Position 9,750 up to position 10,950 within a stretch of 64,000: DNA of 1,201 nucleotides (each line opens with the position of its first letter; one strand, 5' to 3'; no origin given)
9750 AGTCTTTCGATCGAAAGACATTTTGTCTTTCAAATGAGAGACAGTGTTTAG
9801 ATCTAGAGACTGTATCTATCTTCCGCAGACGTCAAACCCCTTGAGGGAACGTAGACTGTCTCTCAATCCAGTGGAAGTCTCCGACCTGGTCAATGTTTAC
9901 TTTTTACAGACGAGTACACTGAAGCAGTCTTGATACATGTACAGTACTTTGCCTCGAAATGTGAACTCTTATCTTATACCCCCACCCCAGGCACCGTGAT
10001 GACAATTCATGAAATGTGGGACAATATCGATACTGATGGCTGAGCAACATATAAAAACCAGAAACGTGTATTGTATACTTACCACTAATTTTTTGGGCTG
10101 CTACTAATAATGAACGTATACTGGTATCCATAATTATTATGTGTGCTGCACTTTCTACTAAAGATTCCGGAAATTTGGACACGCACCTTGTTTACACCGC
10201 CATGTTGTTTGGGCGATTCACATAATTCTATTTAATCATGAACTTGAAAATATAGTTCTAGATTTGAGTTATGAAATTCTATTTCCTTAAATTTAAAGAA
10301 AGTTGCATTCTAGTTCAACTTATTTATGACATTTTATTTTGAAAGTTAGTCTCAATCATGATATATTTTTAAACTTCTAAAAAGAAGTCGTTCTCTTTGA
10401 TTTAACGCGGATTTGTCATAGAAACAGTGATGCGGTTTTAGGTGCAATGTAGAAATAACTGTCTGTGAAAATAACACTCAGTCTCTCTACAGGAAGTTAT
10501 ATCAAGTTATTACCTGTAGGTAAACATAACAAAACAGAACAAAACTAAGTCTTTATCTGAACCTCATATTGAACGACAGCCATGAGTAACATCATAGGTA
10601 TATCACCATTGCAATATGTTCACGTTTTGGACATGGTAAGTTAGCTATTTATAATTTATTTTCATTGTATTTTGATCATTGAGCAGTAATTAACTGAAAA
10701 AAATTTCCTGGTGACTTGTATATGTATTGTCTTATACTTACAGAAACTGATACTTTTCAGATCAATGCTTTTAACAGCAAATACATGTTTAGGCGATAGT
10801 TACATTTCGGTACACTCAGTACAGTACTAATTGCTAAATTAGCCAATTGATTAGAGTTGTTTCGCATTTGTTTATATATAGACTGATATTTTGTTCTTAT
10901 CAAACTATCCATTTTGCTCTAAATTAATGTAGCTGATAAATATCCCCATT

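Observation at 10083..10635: Head-to-head gene pair: MVP and an unidentified gene share a bidirectional promoter of about 450 bp that retains CpGs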

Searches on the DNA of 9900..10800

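Call 72: search_rna_families(source=window, start=9900, end=10800, threshold=evalue, max_evalue=1)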
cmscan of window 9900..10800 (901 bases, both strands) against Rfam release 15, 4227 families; matches with E-value up to 1: 0.
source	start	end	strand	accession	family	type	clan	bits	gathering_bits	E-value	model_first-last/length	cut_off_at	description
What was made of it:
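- Tried and rejected: Rfam gave nothing at E<=1 (call 72).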
